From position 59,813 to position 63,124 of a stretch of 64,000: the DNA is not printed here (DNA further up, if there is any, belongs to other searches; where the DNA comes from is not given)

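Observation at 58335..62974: Candidate undescribed defence operon: UvrD-Fe-S nuclease + ABC ATPase + PD-(D/E)XK nuclease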

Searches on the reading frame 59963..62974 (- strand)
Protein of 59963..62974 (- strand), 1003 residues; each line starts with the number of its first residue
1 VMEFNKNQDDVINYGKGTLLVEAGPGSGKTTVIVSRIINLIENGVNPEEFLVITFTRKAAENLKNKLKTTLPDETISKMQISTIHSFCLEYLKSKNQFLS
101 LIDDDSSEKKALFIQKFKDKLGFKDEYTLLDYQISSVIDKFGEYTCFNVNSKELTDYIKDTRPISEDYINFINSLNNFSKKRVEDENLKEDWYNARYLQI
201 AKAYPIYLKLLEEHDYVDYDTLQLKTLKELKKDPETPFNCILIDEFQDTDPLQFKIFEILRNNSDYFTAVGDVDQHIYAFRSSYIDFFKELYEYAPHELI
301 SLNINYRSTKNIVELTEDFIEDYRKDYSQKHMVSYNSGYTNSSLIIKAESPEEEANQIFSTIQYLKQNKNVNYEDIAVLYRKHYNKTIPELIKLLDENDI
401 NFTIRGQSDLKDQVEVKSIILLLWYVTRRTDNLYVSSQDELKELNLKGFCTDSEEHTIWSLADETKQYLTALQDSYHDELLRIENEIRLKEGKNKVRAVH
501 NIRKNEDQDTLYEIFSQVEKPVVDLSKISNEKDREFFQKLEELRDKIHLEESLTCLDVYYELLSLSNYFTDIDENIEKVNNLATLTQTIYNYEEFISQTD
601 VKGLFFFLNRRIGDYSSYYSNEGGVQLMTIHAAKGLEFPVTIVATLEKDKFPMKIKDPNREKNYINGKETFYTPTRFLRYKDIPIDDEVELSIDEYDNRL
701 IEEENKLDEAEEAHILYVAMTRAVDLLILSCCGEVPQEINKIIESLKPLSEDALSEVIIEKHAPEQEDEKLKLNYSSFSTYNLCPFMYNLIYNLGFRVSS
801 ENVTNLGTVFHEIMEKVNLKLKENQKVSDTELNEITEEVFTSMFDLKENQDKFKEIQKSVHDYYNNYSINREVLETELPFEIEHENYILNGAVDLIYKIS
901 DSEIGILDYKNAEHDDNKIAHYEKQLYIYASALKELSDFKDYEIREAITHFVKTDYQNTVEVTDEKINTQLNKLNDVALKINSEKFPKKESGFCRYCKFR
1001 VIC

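Call 3: search_protein_families(library=pfam, proteins=[window:59963-62974:-], max_evalue=0.01)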
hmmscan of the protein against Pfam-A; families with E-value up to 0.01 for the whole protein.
window:59963-62974:- (1003 aa): 10 families
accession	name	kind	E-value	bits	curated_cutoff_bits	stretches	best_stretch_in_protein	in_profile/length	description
PF00580.27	UvrD-helicase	-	8.5e-57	193.3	23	1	5-293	2-268/271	UvrD/REP helicase N-terminal domain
PF13361.12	UvrD_C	-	1.5e-40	140.2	25.6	1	300-732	1-348/350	UvrD-like helicase C-terminal domain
PF12705.13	PDDEXK_1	-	4.9e-24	86.1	22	1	773-1003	2-246/247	PD-(D/E)XK nuclease superfamily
PF13245.12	AAA_19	-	7.5e-24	84.9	25.1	1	16-281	11-134/134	AAA domain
PF01443.25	Viral_helicase1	-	1.1e-08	35.6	21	0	20-69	2-49/228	Viral superfamily 1 RNA helicase core domain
PF13538.12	UvrD_C_2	-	4.8e-07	30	27.4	0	627-647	4-24/52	UvrD-like helicase C-terminal domain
PF13087.12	AAA_12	-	0.00033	20.7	27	0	31-87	93-147/195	AAA domain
PF00270.35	DEAD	-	0.00053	20.2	26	1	7-72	3-70/167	DEAD/DEAH box helicase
PF13604.12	AAA_30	-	0.0016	18.6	27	0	11-80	13-77/191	AAA domain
PF04851.21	ResIII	-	0.0049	17.2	22.5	1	14-81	21-87/164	Type III restriction enzyme, res subunit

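Call 4: search_protein_families(library=padloc, proteins=[window:59963-62974:-], max_evalue=0.01)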
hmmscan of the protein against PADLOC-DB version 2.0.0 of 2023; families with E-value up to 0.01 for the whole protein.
window:59963-62974:- (1003 aa): 49 families (the best 25 are shown)
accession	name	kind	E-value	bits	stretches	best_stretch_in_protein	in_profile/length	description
PDLC03802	RTasHel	-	2.7e-59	199.7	2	2-387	4-328/675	DRT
PDLC00117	GajB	-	5.4e-53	178.4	3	178-447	153-419/604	UrvD helicase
PDLC00132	GajB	-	8.8e-53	177.9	2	1-484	1-456/625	UrvD helicase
PDLC00114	GajB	-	3.4e-41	139.5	3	3-104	7-108/635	UrvD helicase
PDLC00103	GajB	-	4.7e-41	139.4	2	3-520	16-496/612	UrvD helicase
PDLC00127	GajB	-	3.2e-37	126.3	3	3-93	8-96/594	UrvD helicase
PDLC00123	GajB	-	1.7e-33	114.1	3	1-90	2-88/540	UrvD helicase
PDLC00130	GajB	-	2e-32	110.2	2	1-91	1-91/589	UrvD helicase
PDLC00107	GajB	-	5.4e-30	102.5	2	6-402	18-373/587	UrvD helicase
PDLC00104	GajB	-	6.3e-29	99.1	2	1-100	1-100/574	UrvD helicase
PDLC00134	GajB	-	1.4e-28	98.2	1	10-429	23-406/431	UrvD helicase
PDLC00112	GajB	-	5.3e-28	96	3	238-316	212-291/581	UrvD helicase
PDLC00129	GajB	-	1e-27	95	1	1-480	9-462/594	UrvD helicase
PDLC00138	GajB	-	1.6e-26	91.2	1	3-386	4-367/581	UrvD helicase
PDLC00119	GajB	-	4.7e-26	89.8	1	19-461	18-424/565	UrvD helicase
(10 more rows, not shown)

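Call 5: search_protein_families(library=ncbifam, proteins=[window:59963-62974:-], max_evalue=0.01)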
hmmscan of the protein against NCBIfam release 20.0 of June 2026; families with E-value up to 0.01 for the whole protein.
window:59963-62974:- (1003 aa): 21 families
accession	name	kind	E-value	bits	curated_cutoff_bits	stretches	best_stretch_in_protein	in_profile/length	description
TIGR01073.1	pcrA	equivalog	2.1e-60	204.9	911.2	2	3-433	4-402/725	DNA helicase PcrA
TIGR01074.1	rep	equivalog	4.2e-54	183.9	951.45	2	4-431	2-397/668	DNA helicase Rep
NF008743.0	PRK11773.1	equivalog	2.4e-48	165.1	965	3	194-432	164-404/720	DNA helicase II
TIGR02785.1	addA_Gpos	equivalog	5.4e-48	163.7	707.65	3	501-730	654-877/1234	helicase-exonuclease AddAB subunit AddA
TIGR01075.1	uvrD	equivalog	1e-47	162.9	1144.45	3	171-432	140-399/715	DNA helicase II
NF008276.0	PRK11054.1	equivalog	1.3e-38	133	543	1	4-386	197-573/684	DNA helicase IV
NF010485.0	PRK13909.1-2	equivalog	2.6e-38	131.9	650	3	239-436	333-533/909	RecB-like helicase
NF008172.0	PRK10919.1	equivalog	3.8e-38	131.1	1168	2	2-431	1-398/673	DNA helicase Rep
NF010487.0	PRK13909.1-4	equivalog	1.8e-30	106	759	3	239-422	329-522/924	RecB-like helicase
TIGR00609.1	recB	equivalog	3.3e-30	105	696.05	2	228-775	362-854/1175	exodeoxyribonuclease V subunit beta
TIGR02784.1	addA_alphas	equivalog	8e-30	103.9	860.75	3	621-765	773-900/1138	double-strand break repair helicase AddA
NF008128.0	PRK10876.1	equivalog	1.9e-15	55.6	1697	1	229-326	369-467/1181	exodeoxyribonuclease V subunit beta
NF010484.0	PRK13909.1-1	equivalog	5.1e-14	51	1074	2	19-68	8-57/945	RecB-like helicase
TIGR00372.1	cas4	equivalog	7.4e-13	48.7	65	1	855-1003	37-178/180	CRISPR-associated protein Cas4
NF041254.1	motor_HelR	exception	8.3e-10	37.6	750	1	233-321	514-600/706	RNA polymerase recycling motor ATPase HelR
NF049935.1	cas4g_cas1g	exception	0.0015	17.1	560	1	877-1003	63-189/546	CRISPR-associated endonuclease Cas4g/Cas1g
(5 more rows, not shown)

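Call 8: search_protein_families(library=phrogs, proteins=[window:59963-62974:-], max_evalue=0.01)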
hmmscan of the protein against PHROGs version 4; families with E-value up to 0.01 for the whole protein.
window:59963-62974:- (1003 aa): 4 families
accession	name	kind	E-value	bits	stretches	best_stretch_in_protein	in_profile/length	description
phrog_1967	-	DNA, RNA and nucleotide metabolism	9.8e-77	260.2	2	2-657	151-637/776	DNA helicase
phrog_69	-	DNA, RNA and nucleotide metabolism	8.1e-23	82.2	1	711-1003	26-323/501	exonuclease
phrog_25205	-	unknown function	1.7e-08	34.2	2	1-97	1-99/607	-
phrog_3953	-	DNA, RNA and nucleotide metabolism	9.4e-06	26.4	1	822-984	37-180/186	exonuclease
